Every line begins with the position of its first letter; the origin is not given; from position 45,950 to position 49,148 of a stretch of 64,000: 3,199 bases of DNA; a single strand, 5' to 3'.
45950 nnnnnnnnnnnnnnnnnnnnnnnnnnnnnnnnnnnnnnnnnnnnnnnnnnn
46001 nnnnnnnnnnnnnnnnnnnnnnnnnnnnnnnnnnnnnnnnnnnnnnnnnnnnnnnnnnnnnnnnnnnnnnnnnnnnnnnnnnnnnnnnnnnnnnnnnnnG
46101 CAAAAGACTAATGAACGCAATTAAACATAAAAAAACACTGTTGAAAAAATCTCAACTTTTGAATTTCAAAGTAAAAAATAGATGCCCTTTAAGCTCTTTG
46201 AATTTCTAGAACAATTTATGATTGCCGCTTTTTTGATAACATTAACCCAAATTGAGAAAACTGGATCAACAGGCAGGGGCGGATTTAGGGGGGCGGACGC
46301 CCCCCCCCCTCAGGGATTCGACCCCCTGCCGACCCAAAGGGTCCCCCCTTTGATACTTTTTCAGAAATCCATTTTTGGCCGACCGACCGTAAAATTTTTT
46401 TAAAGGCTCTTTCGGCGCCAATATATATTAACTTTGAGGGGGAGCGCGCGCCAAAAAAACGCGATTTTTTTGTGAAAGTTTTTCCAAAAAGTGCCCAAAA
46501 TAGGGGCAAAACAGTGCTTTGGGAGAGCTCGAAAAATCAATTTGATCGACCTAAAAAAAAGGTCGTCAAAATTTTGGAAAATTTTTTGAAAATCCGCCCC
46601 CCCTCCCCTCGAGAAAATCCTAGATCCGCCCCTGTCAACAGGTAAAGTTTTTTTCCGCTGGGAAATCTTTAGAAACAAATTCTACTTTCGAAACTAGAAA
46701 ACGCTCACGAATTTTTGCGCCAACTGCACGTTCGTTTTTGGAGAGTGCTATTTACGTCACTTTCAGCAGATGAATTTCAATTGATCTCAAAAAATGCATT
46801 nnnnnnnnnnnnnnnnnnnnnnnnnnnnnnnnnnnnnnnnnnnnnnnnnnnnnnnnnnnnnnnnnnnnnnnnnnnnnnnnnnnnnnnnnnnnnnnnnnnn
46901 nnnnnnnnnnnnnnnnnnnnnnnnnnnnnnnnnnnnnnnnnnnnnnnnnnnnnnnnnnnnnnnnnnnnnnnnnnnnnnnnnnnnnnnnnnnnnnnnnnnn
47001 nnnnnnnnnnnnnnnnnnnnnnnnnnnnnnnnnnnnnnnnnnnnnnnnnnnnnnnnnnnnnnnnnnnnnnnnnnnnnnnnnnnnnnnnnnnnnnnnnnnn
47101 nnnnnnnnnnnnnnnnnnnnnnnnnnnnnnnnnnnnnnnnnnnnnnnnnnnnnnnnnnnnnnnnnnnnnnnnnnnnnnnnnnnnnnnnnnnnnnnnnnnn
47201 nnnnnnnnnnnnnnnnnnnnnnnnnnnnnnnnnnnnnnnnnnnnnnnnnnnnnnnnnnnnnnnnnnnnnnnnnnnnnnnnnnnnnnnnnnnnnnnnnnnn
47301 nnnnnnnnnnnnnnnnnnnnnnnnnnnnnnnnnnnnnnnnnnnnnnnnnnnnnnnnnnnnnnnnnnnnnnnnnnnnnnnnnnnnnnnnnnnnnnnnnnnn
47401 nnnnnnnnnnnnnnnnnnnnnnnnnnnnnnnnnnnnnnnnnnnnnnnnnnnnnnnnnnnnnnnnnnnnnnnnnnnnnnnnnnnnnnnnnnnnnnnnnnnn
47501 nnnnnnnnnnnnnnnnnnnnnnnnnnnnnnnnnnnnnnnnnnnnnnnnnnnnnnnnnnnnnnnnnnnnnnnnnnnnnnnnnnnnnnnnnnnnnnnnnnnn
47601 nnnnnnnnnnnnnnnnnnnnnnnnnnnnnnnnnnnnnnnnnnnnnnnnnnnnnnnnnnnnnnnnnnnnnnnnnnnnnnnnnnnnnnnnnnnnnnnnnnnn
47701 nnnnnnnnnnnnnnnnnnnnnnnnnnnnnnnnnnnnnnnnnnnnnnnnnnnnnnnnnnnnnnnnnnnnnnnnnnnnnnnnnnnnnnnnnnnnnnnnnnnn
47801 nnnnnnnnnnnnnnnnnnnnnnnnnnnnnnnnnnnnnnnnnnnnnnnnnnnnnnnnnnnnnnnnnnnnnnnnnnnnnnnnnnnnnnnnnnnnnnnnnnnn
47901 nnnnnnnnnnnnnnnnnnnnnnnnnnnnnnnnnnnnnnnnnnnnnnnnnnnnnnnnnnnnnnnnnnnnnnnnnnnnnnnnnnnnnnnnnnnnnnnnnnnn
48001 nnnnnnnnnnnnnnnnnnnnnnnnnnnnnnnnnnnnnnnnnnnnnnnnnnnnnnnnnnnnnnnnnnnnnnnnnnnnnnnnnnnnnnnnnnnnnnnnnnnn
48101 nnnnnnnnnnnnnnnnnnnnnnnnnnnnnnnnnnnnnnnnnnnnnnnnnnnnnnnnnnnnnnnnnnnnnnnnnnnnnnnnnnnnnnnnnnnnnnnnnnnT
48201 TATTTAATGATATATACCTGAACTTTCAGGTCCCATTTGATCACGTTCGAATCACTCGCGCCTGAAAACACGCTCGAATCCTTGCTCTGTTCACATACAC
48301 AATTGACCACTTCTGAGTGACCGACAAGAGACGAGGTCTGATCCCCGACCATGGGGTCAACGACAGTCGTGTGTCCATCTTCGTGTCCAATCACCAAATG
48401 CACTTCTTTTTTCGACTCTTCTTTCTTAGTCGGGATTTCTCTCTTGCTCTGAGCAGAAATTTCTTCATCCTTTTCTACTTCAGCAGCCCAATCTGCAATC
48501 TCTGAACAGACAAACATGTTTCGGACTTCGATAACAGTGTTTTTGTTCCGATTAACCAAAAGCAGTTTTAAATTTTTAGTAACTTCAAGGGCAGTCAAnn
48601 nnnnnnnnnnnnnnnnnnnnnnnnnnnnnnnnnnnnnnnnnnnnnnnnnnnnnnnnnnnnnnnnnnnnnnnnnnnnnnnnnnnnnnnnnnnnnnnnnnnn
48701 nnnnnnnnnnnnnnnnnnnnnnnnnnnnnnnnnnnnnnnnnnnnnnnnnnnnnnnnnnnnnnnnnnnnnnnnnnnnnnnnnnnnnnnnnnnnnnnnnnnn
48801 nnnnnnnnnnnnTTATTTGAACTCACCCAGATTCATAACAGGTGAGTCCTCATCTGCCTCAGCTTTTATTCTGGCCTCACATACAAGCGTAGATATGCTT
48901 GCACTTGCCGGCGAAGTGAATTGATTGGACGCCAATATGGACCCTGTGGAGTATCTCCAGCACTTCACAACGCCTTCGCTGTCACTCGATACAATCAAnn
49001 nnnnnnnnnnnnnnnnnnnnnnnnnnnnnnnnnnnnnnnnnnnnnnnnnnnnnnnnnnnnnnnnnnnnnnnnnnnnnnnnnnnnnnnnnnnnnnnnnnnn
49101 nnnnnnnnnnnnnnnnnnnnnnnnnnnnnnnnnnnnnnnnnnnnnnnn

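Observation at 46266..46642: hAT-like MITE with a perfect 8-bp TSD forms a GC-rich island in a WD-gene intron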

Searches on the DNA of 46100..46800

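Call 46: search_rna_families(source=window, start=46100, end=46800, threshold=evalue, max_evalue=1)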
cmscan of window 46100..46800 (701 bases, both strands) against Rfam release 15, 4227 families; matches with E-value up to 1: 2.
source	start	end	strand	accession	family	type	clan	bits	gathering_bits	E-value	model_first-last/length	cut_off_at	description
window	46274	46327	+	RF03486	mir-3940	Gene; miRNA;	-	21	84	0.37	1-92/92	no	mir-3940 microRNA precursor family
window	46237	46345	-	RF02734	Cgb105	Gene; sRNA;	-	15.6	163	0.58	1-134/134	no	Corynebacterium sRNA 105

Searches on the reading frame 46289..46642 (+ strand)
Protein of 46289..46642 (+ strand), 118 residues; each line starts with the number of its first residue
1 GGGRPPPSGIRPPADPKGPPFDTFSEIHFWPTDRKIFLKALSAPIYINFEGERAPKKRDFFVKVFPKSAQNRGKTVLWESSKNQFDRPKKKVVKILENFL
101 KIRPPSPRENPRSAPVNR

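Call 86: search_protein_families(library=pfam, max_evalue=0.001, proteins=[window:46289-46642:+])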
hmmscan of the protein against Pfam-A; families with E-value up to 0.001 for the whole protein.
window:46289-46642:+ (118 aa): 0 families

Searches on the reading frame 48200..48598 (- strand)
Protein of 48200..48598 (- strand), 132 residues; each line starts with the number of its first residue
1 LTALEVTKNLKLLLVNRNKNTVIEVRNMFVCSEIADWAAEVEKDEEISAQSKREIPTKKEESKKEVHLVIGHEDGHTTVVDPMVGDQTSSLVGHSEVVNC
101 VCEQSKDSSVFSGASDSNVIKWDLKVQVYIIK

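Call 12: search_protein_families(library=pfam, proteins=[window:48200-48598:-], max_evalue=1)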
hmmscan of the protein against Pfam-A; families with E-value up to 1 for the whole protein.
window:48200-48598:- (132 aa): 16 families
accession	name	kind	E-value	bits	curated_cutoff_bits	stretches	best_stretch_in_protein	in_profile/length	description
PF25173.1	Beta-prop_WDR3_1st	-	1e-09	38.8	154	1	32-129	9-105/184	WDR3 first beta-propeller domain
PF25172.1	Beta-prop_WDR3_2nd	-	1e-05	25.4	140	1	65-126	50-111/293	WDR3 second beta-propeller domain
PF24807.1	WD40_CDC20-Fz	-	1.6e-05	24.8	200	1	37-127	34-123/292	CDC20/Fizzy WD40 domain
PF24817.1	WD40_WDHD1_1st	-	0.00052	19.7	109.9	1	62-126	95-159/291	WDHD1 first WD40 domain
PF00400.38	WD40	-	0.00058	20.7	27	1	87-123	3-39/39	WD domain, G-beta repeat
PF24814.1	WD40_Prp19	-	0.00069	19.2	320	1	64-125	18-79/281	Prp19 WD40 domain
PF23798.1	Beta-prop_SPT8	-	0.00076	18.9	45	1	82-130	128-177/425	SPT8 beta propeller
PF25174.1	Beta-prop_THOC3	-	0.0022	17.5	305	1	63-125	139-201/272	THOC3 beta-propeller domain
PF25175.1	Beta-prop_WDR5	-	0.0083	15.8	250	1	64-126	63-125/296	WDR5 beta-propeller domain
PF25391.1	WD40_Gbeta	-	0.0085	15.6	150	1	63-122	280-339/340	G protein beta WD-40 repeat protein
PF23726.1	Beta-prop_RSE1_2nd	-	0.013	15.2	30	1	60-123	218-285/327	RSE1/DDB1/CPSF1 second beta-propeller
PF24782.2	WD40_MABP1-WDR62_2nd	-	0.013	14.9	290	1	69-124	286-341/341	MABP1/WDR62 second WD40 domain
PF25047.1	Beta-prop_TEP1_2nd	-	0.019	14.5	89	1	87-126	82-121/255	TEP-1 second beta-propeller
PF24805.1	EIF3I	-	0.029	13.9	200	1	26-116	119-208/324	EIF3I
PF20426.4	NBCH_WD40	-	0.039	13.2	50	1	68-125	97-154/350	Neurobeachin beta propeller domain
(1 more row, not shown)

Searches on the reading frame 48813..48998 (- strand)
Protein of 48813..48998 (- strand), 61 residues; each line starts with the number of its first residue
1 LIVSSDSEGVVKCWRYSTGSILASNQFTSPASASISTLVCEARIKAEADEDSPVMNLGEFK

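Call 12: search_protein_families(library=pfam, proteins=[window:48813-48998:-], max_evalue=1)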
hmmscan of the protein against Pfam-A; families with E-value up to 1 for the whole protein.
window:48813-48998:- (61 aa): 2 families
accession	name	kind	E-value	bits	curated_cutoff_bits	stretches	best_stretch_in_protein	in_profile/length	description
PF23098.1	Beta-prop_NOL10_N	-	0.061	12.9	27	1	2-54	189-241/385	Nucleolar protein 10-like, N-terminal domain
PF24817.1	WD40_WDHD1_1st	-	0.11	12.1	109.9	1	2-40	143-182/291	WDHD1 first WD40 domain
